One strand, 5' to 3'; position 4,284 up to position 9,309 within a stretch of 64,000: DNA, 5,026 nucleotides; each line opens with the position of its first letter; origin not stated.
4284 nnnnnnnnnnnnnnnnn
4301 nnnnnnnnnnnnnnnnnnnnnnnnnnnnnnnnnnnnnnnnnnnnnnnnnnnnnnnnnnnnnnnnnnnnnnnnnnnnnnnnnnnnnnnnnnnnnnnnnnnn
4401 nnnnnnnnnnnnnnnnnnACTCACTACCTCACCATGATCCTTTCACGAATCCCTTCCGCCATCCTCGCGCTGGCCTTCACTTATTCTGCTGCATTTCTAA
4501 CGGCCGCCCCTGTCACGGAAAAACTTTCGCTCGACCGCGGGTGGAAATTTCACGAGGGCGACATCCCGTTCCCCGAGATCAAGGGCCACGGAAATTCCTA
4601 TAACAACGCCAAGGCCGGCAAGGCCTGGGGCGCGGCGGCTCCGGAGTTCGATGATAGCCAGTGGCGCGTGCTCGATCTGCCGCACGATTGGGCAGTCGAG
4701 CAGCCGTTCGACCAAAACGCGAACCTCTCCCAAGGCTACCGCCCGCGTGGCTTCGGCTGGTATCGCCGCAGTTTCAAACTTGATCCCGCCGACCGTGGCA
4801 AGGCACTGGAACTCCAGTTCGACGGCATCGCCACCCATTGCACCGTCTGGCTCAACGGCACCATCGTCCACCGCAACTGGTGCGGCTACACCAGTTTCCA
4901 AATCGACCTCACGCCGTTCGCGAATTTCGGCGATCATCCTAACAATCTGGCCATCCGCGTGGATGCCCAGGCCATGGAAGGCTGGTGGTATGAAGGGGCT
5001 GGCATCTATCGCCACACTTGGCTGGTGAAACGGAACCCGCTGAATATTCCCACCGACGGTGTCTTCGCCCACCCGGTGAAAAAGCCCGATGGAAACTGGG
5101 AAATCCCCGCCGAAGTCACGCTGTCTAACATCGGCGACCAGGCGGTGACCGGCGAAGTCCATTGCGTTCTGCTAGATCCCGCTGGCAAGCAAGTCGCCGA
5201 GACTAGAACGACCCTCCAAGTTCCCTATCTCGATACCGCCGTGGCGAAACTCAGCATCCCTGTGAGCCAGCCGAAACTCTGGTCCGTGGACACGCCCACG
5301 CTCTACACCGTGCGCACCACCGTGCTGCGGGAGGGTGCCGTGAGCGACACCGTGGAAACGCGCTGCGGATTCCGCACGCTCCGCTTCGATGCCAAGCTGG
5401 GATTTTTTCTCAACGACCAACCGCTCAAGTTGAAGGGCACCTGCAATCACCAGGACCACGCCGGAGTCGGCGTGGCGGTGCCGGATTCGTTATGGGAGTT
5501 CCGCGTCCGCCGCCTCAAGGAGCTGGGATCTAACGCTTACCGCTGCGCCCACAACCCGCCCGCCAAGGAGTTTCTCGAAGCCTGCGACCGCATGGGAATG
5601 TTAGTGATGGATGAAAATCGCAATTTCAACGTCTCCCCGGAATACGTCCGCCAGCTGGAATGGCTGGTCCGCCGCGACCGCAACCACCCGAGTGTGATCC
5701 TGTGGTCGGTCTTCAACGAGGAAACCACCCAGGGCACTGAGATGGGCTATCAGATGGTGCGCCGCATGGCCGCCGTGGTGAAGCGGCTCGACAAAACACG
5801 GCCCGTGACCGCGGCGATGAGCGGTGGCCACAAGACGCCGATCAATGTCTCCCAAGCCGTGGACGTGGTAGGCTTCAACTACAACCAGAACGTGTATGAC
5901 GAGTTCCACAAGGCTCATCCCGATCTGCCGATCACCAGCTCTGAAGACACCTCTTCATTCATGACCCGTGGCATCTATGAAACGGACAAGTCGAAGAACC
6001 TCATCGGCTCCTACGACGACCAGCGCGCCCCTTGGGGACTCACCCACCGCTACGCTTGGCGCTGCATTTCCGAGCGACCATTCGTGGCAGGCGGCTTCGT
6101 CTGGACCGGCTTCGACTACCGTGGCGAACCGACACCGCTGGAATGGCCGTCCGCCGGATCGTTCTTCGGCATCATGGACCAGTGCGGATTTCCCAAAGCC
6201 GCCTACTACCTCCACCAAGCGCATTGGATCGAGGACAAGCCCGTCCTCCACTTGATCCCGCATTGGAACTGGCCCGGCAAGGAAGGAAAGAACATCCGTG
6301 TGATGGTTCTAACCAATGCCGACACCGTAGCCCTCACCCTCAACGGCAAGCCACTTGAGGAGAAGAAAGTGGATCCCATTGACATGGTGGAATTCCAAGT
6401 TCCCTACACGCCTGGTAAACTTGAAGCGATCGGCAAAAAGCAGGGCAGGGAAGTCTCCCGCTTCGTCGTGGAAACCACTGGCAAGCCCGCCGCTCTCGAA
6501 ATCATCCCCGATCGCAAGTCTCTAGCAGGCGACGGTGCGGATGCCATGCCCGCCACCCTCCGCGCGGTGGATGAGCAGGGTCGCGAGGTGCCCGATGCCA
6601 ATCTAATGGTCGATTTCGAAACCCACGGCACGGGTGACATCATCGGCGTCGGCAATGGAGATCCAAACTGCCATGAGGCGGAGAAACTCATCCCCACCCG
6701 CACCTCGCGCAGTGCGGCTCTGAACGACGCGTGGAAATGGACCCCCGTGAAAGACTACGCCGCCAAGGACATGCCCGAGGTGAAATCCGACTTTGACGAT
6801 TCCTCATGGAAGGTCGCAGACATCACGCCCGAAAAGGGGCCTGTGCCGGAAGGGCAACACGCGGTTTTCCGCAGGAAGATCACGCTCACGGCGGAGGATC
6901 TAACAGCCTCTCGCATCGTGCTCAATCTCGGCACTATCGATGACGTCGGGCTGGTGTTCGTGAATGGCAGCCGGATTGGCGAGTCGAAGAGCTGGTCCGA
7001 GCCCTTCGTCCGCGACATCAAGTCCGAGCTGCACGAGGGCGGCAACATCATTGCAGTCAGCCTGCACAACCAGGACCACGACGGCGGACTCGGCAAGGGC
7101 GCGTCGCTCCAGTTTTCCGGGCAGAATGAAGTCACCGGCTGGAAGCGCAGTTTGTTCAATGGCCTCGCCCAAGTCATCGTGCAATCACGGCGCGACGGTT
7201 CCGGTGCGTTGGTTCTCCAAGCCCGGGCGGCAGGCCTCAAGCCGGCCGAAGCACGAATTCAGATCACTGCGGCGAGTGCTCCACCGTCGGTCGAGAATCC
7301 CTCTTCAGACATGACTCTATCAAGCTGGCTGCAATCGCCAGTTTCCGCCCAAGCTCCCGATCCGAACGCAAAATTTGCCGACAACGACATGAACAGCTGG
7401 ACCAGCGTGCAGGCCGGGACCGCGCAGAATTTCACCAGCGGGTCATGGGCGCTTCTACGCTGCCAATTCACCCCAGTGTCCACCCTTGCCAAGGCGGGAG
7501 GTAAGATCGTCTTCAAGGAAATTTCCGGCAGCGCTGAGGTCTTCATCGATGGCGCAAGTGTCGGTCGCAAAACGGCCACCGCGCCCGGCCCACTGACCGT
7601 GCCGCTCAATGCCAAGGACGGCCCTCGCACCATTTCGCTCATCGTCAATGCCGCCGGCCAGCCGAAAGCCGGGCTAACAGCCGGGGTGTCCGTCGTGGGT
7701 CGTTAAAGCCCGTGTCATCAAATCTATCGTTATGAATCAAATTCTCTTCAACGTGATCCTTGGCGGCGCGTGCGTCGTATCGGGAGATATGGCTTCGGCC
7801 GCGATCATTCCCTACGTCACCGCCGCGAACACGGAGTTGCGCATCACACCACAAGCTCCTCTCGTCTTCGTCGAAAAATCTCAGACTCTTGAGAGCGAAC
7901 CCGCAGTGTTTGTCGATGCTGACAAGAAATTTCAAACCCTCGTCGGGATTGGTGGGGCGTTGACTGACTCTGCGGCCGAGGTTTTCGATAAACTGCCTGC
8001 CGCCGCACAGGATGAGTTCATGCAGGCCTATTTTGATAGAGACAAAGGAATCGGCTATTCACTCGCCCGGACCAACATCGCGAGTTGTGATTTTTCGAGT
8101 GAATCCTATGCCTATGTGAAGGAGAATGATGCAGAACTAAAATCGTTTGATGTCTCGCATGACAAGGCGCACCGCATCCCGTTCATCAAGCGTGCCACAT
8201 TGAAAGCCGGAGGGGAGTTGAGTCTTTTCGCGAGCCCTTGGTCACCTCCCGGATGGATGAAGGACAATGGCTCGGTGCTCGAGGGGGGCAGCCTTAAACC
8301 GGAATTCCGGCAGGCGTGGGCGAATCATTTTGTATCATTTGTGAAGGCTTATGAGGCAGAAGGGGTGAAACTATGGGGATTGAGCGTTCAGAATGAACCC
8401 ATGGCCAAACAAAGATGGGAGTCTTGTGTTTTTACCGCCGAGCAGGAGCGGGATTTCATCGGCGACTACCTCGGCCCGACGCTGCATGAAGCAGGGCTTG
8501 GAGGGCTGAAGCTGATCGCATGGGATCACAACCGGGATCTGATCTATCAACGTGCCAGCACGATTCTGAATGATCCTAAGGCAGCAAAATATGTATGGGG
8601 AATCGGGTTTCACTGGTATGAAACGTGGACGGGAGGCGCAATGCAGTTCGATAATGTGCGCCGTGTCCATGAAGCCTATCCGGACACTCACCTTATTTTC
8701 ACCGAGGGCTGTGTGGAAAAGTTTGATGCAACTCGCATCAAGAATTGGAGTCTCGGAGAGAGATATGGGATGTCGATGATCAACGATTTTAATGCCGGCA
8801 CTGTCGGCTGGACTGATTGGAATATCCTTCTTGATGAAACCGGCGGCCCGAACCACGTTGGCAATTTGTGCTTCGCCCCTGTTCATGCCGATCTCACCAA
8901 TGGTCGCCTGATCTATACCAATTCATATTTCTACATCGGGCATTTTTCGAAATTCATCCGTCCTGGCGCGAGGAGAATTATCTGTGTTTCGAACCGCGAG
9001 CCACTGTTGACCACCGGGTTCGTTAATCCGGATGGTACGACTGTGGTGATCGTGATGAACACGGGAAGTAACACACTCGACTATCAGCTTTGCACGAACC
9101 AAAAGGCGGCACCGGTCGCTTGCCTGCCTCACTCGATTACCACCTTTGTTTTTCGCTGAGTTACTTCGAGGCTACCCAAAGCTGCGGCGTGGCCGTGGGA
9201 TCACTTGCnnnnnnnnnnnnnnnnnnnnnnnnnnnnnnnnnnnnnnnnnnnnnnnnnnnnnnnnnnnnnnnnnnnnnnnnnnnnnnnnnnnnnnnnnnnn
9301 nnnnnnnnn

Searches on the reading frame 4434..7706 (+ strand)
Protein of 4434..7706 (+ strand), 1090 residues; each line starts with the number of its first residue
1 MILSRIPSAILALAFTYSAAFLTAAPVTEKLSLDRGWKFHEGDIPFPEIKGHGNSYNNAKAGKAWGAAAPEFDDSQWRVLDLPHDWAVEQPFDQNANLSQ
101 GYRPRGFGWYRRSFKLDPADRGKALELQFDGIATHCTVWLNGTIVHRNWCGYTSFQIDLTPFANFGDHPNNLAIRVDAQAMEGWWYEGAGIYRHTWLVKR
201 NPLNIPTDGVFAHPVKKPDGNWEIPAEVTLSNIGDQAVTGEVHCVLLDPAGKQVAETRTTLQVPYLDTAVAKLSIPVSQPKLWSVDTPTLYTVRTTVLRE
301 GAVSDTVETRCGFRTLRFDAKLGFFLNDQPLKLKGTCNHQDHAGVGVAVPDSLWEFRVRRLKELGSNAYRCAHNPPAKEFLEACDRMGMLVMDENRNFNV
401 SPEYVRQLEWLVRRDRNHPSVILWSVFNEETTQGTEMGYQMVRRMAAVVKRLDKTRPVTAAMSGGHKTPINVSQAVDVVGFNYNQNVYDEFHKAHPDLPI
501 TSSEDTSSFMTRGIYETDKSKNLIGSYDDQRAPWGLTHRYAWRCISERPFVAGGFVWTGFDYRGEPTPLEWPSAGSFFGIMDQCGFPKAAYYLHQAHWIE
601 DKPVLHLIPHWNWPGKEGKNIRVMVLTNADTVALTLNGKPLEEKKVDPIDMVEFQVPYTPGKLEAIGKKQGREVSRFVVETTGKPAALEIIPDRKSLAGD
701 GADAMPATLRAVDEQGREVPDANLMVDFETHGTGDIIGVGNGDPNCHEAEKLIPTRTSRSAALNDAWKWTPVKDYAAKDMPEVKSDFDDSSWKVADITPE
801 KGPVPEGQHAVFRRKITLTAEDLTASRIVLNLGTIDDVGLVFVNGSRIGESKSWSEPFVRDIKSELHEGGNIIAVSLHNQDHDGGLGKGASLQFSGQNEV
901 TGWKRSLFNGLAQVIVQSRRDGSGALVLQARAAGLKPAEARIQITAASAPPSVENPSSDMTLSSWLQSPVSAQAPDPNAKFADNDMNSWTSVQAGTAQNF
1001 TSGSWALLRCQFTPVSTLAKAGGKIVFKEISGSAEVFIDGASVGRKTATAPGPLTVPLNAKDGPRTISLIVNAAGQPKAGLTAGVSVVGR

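Call 71: search_protein_families(library=pfam, proteins=[window:4434-7706:+])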
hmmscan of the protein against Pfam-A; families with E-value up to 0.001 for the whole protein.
window:4434-7706:+ (1090 aa): 7 families
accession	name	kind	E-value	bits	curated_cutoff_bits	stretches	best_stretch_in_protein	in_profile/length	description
PF02836.23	Glyco_hydro_2_C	-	1.7e-27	96.8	21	2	401-565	107-268/302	Glycosyl hydrolases family 2, TIM barrel domain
PF02837.24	Glyco_hydro_2_N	-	4.7e-24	85.6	28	2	71-199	25-167/169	Glycosyl hydrolases family 2, sugar binding domain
PF18565.7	Glyco_hydro2_C5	-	3.2e-21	75.6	32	2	688-752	1-65/103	Glycoside hydrolase family 2 C-terminal domain 5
PF22666.2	Glyco_hydro_2_N2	-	4.7e-18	66.2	27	2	87-182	29-123/167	Glycosyl hydrolase 2 galactose-binding domain-like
PF16355.11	DUF4982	-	1.8e-17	63.5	23.9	1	618-674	1-60/61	Domain of unknown function (DUF4982)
PF00703.27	Glyco_hydro_2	-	4.6e-16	60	23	1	211-314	7-109/109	Glycosyl hydrolases family 2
PF13364.12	BetaGal_ABD2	-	2.8e-07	31.7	23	0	72-179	1-109/112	Beta-galactosidase second all-beta domain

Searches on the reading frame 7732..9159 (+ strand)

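Call 71: search_protein_families(library=pfam, proteins=[window:7732-9159:+])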
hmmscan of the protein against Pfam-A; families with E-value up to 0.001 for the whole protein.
window:7732-9159:+ (475 aa): 3 families
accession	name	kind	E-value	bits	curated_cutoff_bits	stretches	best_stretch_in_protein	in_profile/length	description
PF02055.22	Glyco_hydro_30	-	7.5e-78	262.4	23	1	72-409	3-348/348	Glycosyl hydrolase family 30 TIM-barrel domain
PF17189.10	Glyco_hydro_30C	-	4.2e-13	49.7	22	1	412-472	1-65/65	Glycosyl hydrolase family 30 beta sandwich domain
PF02057.21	Glyco_hydro_59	-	0.00082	19.2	27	0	157-301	84-201/294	Glycosyl hydrolase family 59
